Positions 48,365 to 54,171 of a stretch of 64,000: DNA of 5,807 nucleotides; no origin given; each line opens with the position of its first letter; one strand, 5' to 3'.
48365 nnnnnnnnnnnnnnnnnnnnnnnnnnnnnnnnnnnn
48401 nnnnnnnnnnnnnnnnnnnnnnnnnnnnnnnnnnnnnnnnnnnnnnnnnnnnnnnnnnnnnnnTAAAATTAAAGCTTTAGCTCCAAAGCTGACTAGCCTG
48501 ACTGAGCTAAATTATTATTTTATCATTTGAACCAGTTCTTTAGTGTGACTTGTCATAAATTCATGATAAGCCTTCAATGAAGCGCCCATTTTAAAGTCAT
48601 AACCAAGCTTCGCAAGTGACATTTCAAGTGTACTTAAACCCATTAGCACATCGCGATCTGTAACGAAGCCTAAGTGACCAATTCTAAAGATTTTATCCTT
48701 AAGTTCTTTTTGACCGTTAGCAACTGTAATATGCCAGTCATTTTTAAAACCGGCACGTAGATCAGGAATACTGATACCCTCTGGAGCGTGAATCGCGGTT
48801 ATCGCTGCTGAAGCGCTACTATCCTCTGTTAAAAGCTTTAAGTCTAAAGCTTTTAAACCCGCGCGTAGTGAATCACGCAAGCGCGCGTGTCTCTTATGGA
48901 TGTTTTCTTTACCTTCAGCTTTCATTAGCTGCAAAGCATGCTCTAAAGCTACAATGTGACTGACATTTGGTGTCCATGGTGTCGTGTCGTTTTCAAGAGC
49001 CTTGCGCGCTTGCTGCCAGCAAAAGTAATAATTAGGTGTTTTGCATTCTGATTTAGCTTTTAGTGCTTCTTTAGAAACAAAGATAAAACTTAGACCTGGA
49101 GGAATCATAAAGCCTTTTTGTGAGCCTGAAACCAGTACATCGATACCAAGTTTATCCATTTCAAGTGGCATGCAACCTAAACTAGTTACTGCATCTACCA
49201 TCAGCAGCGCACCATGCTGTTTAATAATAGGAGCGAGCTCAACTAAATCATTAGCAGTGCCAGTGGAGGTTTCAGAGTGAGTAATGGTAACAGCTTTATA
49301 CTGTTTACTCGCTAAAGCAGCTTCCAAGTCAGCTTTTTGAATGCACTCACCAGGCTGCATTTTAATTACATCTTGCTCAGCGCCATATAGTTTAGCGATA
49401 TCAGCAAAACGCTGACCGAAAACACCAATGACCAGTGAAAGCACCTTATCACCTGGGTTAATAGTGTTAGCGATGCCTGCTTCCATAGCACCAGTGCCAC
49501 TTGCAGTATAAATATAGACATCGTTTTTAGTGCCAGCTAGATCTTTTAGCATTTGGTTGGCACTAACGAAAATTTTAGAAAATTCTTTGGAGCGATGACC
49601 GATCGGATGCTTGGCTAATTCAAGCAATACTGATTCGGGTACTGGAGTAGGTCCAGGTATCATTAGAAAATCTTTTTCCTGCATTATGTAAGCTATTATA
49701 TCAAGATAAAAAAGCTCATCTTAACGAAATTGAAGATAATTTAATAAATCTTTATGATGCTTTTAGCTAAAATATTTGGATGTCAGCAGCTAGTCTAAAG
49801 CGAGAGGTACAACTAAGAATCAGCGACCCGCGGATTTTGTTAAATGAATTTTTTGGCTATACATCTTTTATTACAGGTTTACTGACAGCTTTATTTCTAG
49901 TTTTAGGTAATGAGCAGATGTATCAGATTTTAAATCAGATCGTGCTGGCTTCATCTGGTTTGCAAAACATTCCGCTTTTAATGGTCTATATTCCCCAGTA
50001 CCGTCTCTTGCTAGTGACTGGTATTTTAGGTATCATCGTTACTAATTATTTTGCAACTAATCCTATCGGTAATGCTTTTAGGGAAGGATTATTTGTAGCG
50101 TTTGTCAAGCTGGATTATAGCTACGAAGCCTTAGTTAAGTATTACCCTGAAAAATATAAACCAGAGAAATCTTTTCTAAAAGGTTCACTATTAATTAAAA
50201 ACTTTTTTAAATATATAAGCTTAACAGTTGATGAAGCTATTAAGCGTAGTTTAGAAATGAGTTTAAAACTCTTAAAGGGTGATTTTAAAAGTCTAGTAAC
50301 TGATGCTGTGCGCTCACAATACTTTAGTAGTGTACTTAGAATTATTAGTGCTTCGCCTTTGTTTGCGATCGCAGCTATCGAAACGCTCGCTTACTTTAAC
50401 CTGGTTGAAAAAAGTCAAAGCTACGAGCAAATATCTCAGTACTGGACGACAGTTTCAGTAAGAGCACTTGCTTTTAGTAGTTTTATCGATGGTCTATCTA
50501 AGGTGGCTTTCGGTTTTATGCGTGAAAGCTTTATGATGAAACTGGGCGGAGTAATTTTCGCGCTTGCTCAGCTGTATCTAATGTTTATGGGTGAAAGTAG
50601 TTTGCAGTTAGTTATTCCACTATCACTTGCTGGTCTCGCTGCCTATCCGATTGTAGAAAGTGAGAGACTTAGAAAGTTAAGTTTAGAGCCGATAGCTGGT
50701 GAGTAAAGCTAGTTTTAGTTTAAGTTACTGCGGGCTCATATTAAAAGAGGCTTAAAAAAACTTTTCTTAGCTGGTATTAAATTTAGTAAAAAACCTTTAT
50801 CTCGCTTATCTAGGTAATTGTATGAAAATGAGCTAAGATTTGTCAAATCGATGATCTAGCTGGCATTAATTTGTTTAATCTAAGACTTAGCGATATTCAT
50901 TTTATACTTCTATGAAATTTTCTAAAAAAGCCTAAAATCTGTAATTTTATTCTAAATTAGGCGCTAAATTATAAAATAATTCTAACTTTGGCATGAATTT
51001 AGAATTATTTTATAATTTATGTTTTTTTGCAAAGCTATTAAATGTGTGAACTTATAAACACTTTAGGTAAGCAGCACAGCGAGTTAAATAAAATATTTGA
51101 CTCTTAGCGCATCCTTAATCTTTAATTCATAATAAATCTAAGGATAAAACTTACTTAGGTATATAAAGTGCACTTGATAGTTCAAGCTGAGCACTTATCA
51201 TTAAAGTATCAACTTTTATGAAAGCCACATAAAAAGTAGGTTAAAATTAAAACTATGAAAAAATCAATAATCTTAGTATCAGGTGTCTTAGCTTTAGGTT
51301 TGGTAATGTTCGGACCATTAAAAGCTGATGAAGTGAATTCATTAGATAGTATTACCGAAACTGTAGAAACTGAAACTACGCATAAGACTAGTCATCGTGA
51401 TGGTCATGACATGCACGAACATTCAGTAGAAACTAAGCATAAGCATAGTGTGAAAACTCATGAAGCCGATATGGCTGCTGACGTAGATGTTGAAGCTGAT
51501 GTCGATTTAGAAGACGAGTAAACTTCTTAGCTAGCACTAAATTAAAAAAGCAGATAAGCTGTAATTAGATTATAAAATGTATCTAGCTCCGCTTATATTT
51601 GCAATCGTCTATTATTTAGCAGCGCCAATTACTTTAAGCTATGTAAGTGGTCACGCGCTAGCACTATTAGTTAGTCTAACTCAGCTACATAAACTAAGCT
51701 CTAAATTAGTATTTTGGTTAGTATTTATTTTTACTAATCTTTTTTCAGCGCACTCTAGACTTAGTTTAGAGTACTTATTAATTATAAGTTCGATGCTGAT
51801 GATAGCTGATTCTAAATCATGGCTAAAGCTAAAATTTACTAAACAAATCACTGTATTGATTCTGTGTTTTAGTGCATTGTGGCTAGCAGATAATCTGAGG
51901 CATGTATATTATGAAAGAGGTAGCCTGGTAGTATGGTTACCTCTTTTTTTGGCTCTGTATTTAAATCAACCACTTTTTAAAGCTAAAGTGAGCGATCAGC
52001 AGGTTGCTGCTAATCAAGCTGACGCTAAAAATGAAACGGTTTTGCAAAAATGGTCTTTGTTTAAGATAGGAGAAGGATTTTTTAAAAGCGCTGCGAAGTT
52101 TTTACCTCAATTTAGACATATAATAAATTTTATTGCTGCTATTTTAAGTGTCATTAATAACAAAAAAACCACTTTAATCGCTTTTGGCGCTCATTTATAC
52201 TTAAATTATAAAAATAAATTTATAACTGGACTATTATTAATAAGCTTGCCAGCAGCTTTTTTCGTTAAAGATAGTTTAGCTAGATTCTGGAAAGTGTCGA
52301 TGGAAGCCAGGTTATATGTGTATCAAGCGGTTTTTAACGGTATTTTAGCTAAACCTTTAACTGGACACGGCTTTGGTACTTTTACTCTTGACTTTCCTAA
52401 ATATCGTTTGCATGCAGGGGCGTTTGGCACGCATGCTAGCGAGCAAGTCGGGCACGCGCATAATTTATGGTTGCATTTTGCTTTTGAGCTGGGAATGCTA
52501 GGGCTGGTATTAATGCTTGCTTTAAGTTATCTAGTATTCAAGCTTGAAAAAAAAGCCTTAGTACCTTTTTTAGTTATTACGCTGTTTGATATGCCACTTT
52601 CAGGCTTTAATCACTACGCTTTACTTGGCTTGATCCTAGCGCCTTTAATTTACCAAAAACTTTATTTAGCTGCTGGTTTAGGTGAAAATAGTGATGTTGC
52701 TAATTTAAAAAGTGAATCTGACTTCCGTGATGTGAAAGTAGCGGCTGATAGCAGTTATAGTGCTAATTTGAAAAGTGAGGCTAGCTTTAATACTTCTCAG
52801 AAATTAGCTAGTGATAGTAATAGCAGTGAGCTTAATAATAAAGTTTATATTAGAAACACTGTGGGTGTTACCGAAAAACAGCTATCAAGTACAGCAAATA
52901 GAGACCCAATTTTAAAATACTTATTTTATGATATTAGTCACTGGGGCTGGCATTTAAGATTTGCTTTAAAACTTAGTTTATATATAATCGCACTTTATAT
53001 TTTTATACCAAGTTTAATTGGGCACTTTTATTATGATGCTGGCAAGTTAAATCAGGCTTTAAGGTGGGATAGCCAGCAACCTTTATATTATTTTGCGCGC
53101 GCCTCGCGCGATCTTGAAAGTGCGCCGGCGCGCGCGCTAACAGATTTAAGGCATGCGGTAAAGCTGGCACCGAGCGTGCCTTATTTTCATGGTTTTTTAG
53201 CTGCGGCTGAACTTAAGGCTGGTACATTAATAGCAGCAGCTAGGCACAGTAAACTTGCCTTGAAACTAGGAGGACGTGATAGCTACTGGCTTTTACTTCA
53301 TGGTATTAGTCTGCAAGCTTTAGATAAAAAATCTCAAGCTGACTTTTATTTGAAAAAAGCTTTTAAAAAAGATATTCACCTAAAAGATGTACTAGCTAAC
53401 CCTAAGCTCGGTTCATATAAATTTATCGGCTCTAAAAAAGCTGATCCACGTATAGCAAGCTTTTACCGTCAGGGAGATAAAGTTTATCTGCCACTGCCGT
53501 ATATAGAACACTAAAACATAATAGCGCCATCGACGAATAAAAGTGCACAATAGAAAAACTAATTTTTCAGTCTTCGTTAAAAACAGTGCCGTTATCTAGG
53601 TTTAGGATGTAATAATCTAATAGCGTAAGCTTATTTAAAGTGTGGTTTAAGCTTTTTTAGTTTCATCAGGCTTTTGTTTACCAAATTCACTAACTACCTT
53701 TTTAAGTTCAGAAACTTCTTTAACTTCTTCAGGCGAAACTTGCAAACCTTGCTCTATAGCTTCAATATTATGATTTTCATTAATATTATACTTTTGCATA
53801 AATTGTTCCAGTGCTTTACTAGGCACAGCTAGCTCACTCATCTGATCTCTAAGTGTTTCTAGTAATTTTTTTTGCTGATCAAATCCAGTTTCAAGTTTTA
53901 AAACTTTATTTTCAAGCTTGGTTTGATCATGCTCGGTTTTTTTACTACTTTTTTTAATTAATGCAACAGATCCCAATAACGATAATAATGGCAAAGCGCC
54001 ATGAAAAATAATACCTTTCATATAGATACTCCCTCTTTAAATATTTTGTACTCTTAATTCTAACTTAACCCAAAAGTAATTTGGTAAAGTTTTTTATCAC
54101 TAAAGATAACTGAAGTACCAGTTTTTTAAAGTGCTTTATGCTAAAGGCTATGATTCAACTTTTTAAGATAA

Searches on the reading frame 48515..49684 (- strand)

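Call 31: search_protein_families(library=pfam, proteins=[window:48515-49684:-], max_evalue=0.01)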
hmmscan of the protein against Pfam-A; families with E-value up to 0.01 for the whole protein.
window:48515-49684:- (389 aa): 5 families
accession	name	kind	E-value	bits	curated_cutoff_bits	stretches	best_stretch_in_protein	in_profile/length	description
PF00266.25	Aminotran_5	-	1.7e-35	123.2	21.5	1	28-310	34-325/371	Aminotransferase class-V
PF00155.27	Aminotran_1_2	-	3.6e-07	30.1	19.7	1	39-286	42-299/361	Aminotransferase class I and II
PF01212.27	Beta_elim_lyase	-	8.2e-07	29.1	27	1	23-379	18-270/288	Beta-eliminating lyase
PF01053.26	Cys_Met_Meta_PP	-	4.1e-05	22.7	27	1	57-187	70-195/381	Cys/Met metabolism PLP-dependent enzyme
PF01041.23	DegT_DnrJ_EryC1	-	0.00093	19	19.8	1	54-171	39-152/360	DegT/DnrJ/EryC1/StrS aminotransferase family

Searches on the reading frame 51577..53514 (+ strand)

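Call 16: search_protein_families(library=pfam, proteins=[window:51577-53514:+])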
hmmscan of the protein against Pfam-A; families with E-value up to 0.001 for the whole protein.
window:51577-53514:+ (645 aa): 1 family
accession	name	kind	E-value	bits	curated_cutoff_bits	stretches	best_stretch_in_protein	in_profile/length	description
PF04932.20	Wzy_C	-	2.1e-11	44.2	31.7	1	201-313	24-148/149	O-Antigen ligase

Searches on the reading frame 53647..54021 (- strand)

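Call 30: search_protein_families(library=pfam, proteins=[window:53647-54021:-], max_evalue=0.01)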
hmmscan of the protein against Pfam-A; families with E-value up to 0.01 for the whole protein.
window:53647-54021:- (124 aa): 1 family
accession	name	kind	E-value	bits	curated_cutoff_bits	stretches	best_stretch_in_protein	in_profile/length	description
PF03997.17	VPS28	-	0.0041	17.3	24.5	1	51-99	33-83/188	VPS28 protein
